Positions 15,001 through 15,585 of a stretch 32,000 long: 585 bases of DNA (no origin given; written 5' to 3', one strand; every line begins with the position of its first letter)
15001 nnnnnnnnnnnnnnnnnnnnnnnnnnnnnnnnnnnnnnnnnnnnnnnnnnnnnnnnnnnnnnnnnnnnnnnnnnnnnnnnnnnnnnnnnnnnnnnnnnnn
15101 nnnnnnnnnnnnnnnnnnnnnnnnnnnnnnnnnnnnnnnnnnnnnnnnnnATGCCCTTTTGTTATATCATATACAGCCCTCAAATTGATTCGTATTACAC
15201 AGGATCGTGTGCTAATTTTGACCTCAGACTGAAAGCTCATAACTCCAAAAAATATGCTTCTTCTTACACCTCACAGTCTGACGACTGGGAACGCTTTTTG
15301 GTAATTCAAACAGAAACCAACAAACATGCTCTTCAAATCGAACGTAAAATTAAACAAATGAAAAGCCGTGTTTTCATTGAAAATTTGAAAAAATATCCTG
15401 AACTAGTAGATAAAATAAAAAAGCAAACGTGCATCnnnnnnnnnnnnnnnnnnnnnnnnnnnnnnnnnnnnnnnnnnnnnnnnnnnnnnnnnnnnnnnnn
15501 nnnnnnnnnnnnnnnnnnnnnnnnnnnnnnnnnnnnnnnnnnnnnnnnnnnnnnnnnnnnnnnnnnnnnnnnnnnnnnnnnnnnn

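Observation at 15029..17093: One tRNA(CAT) gene followed by a head-to-tail array of 391-bp 'tRNA 3' half + hairpin + GIY-YIG ORF' units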

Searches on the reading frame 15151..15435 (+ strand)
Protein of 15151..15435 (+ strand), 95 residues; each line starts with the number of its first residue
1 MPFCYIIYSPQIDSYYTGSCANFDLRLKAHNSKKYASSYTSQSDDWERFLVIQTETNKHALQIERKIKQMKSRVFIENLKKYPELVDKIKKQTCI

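Call 8: search_protein_families(library=pfam, proteins=[window:15151-15435:+], max_evalue=0.01)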
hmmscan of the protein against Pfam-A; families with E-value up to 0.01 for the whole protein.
seq(95 aa): 1 family
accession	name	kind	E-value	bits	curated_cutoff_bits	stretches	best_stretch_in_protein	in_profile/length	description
PF01541.30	GIY-YIG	-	2.2e-11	44.4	22.6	1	2-72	2-73/78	GIY-YIG catalytic domain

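Call 9: search_protein_families(library=ncbifam, proteins=[window:15151-15435:+], max_evalue=0.01)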
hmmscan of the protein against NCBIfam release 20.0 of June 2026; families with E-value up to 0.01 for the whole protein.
seq(95 aa): 1 family
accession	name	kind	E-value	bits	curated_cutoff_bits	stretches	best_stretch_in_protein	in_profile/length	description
TIGR01207.1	rmlA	equivalog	0.0014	17.8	360.65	1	28-92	121-185/286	glucose-1-phosphate thymidylyltransferase RfbA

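Call 11: find_homologous_proteins(query=window:15151-15435:+)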
Query seq(95 aa) (95 aa): 23 proteins with E <= 0.001 among 25 candidates.
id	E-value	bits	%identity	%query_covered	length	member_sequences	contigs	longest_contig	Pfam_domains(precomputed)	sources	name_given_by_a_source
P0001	3.2e-53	195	92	100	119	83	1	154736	PF01541.31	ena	-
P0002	3.0e-51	189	87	100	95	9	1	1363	PF01541.31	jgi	-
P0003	1.7e-49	183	86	100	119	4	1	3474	PF01541.31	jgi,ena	-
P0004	8.1e-49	181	84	100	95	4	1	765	PF01541.31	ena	-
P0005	8.8e-49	181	84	100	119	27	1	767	PF01541.31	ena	-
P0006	7.9e-48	178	82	100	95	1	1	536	PF01541.31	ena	-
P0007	1.6e-47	177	82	100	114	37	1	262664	PF01541.31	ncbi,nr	ncbi:MAG: GIY-YIG nuclease family protein [Flavobacteriaceae bacterium]|nr:GIY-YIG nuclease family p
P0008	3.4e-47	176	82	100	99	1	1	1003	PF01541.31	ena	-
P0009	1.5e-46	174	83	100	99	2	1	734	PF01541.31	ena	-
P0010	1.1e-40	155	88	85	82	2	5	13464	PF01541.31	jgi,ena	-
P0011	2.7e-28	116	93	62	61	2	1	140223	-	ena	-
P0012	1.7e-26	110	86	60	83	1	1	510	PF01541.31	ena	-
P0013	2.5e-24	103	55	98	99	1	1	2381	PF01541.31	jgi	jgi:putative endonuclease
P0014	4.6e-22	96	48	97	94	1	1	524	PF01541.31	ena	-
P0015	7.1e-21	92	53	94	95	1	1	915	PF01541.31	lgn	-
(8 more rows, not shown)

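Call 13: find_encoding_contigs(protein=P0007, flank=6000, max_places=6)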
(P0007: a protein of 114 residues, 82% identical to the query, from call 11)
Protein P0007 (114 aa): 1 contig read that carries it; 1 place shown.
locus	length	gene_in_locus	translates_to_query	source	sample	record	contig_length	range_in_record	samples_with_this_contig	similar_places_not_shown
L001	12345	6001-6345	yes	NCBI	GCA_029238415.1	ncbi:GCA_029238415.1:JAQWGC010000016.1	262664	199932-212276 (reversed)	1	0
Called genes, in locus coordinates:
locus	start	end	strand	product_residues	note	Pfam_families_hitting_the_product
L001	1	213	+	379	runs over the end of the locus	-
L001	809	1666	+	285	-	PF03755:YicC-like_N, PF08340:YicC-like_C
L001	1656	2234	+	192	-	PF00625:Guanylate_kin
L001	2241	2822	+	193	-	PF01467:CTP_transf_like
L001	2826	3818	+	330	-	PF01207:Dus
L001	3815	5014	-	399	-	PF12704:MacB_PCD, PF02687:FtsX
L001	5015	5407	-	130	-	PF02033:RBFA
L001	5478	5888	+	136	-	PF00903:Glyoxalase, PF13468:Glyoxalase_3 (weak), PF13669:Glyoxalase_4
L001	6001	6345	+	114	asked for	PF01541:GIY-YIG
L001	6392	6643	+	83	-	PF01541:GIY-YIG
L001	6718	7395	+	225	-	-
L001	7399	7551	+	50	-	PF03382:DUF285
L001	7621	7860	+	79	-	-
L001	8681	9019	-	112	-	PF13564:DoxX_2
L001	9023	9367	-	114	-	PF13564:DoxX_2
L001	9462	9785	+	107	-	-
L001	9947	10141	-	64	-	-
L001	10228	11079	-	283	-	PF20434:BD-FAE (faint), PF00561:Abhydrolase_1, PF12146:Hydrolase_4 (weak), PF12697:Abhydrolase_6 (weak), PF20408:Abhydrolase_11 (faint), PF00326:Peptidase_S9 (weak)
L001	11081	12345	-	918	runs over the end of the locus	PF12705:PDDEXK_1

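Call 14: find_related_loci(query=A1, collection=genome_contigs, flank=3000)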
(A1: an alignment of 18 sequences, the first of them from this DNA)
Query A1 (95 aa) in genome_contigs; peptide patterns used: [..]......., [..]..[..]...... (x = any residue, [..] = any of these).
600 stretches matched a pattern (row limit reached: there are more); 396 encode a relative of the query (tblastn E <= 1e-3); the best 80 are kept; 80 distinct loci.
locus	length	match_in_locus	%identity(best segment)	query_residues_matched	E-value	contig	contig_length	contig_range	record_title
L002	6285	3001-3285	86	1-95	3e-56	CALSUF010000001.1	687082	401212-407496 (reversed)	MAG: uncultured Flavobacteriaceae bacterium isolate AB_MB149_2 genome assembly, contig: contig_19685_AB_MB149, whole gen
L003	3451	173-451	53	4-95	2e-30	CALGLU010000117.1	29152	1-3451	MAG: uncultured Saprospiraceae bacterium isolate H3_Bin_METABAT__97_1_1 genome assembly, contig: c_000000231980, whole g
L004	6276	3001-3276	52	1-91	7e-29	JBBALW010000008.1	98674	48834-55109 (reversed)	MAG: Flavobacterium sp. isolate EUL_073 ctg8-EUL_073, whole genome shotgun sequence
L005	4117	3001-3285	54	1-93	6e-28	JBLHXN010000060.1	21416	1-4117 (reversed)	MAG: Spirosomataceae bacterium isolate 3300046534_104 Ga0491194_0004711, whole genome shotgun sequence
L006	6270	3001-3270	51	1-90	7e-28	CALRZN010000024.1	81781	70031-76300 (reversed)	MAG: Chitinophaga pinensis isolate JJ-MAA6-279-6-m2-bin102 genome assembly, contig: JJ-MAA6-279-C62, whole genome shotgu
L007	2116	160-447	51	1-94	8e-28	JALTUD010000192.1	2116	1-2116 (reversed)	MAG: Flavobacteriales bacterium isolate S147_maxbin2_scaf2bin.065_VB S147_NODE_19678_length_2116_cov_5.247360, whole gen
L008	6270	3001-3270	51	4-92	1e-27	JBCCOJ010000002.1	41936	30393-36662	MAG: Bacteroidota bacterium isolate P01_D01_bin.100 k141_863597_length_41936_cov_10.0496, whole genome shotgun sequence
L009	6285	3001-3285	54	1-93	2e-27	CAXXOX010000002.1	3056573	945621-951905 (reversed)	MAG: Bacteroidales bacterium isolate 201d7cc5-cfe6-415f-8efa-99aa2e61e932 genome assembly, contig: contig_2, whole genom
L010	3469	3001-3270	48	1-90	2e-27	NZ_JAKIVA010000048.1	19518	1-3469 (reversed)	MAG: Lutibacter sp. isolate D100SM.bin.4 NODE_1171_length_19518_cov_5.400083, whole genome shotgun sequence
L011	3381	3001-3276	52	4-93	5e-27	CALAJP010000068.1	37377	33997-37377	MAG: uncultured Saprospiraceae bacterium isolate L4_Bin_METABAT__45_sub_1 genome assembly, contig: c_000000473033, whole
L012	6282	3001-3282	48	3-95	1e-26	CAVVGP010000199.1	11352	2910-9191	MAG: uncultured Bacteroidales bacterium isolate MFD01188.bin.3.138 genome assembly, contig: contig_57091, whole genome s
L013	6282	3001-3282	49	1-94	9e-27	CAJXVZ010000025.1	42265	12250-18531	MAG TPA_asm: uncultured Psychroflexus sp. isolate SRR4030058_bin.28_MetaBAT_v2.12.1_MAG genome assembly, contig: NODE_71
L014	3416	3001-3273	52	4-93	2e-26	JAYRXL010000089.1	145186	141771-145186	MAG: Flavobacterium sp. isolate EBPR_ori4bin.31 k141_223628, whole genome shotgun sequence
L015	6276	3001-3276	52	1-92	2e-26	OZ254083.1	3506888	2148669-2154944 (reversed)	MAG: Cytophagales bacterium isolate 8d1844c7-a742-4cd6-9b6b-3cb18d52b5f8 genome assembly, chromosome: 1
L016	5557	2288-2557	51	3-92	2e-26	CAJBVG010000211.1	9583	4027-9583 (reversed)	uncultured bacterium isolate Loc090519-6m_bin-0739 genome assembly, contig: bin-0739:211/356, whole genome shotgun seque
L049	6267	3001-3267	48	1-89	5e-24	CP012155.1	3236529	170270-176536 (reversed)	Bacteroidetes bacterium UKL13-3 chromosome, complete genome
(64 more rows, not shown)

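Call 31: search_solved_structures(query=A1, max_evalue=1, show_alignments=2)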
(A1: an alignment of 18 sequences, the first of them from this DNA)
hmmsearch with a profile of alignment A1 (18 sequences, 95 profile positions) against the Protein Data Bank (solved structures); distinct sequences matched with E-value up to 1: 11.
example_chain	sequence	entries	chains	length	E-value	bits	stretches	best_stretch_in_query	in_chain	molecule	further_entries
1zg2_A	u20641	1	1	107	0.0065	20.2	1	3-73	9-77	Hypothetical UPF0213 protein BH0048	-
9sda_9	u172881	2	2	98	0.055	17.3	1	36-72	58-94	Ribosome hibernation promoting factor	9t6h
7cq2_A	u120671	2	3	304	0.076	16.8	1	3-54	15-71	Structure-specific endonuclease subunit SLX1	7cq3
1mk0_A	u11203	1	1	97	0.085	16.7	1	4-40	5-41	Intron-associated endonuclease 1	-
4xlg_A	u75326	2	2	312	0.31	14.9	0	4-49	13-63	Structure-specific endonuclease subunit SLX1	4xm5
7cq4_A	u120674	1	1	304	0.42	14.4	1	3-54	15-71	Structure-specific endonuclease subunit SLX1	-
1ln0_A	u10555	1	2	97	0.61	13.9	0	4-40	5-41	intron-associated endonuclease 1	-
8sff_P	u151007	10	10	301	0.75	13.6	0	44-90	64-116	Phosducin-like protein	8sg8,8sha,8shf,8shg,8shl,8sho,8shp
8sgc_P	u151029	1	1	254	0.8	13.6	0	44-90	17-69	Phosducin-like protein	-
9noc_P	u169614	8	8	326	0.84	13.5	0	44-90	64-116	Phosducin-like protein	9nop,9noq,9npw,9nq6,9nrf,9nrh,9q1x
8sh9_P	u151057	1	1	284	0.87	13.4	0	44-90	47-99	Phosducin-like protein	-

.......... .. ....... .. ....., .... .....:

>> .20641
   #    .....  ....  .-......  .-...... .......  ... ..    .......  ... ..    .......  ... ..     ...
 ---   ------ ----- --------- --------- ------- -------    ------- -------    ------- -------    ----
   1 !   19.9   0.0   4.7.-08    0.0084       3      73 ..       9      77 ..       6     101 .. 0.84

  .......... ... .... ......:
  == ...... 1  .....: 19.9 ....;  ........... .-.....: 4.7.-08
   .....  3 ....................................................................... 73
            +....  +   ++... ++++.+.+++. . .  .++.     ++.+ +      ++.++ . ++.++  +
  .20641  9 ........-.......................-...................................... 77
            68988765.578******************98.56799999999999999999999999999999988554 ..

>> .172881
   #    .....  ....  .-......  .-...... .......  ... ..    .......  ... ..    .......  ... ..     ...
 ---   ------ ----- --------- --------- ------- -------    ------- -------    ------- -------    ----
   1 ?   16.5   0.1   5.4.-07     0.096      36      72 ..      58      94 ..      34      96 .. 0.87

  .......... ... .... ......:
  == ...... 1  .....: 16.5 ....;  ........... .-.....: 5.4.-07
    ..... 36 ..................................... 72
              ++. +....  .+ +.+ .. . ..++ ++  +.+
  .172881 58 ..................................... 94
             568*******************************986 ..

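Call 48: search_dna_similar(query=window:15151-15435:+, collection=phages, mode=protein, max_evalue=0.001)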
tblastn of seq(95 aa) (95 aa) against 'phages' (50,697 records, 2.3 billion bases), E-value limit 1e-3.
No match.

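Call 53: predict_structure(alignment_id=A1)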
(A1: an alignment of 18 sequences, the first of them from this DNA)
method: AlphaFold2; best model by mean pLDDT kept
length: 95 residues; sequences in the alignment: 18
mean_pLDDT: 94.0   pTM: 0.83
mean pLDDT of the five models: 94.0, 93.4, 93.2, 92.6, 92.0
residues with pLDDT >= 90: 85; 70-90: 9; 50-70: 1; < 50: 0
segments of 3 or more residues with pLDDT < 50: none
pLDDT, mean of each block of 10 residues (from residue 1): 96 96 96 91 96 95 94 91 95 86
secondary structure, 60 per line:
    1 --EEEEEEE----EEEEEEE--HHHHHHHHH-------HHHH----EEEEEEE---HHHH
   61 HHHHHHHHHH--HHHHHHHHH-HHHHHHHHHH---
elements in order: E3-9 E14-20 H23-31 H39-42 E47-53 H57-70 H73-81 H83-92
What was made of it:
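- On GIY-YIG nuclease superfamily: The AlphaFold model has pLDDT 94 (call 53).
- On Characterised GIY-YIG homing enzymes (I-TevI, Seg proteins): The protein is 95 aa: the core plus two short helices (call 53).
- AlphaFold pLDDT is 94 (call 53).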
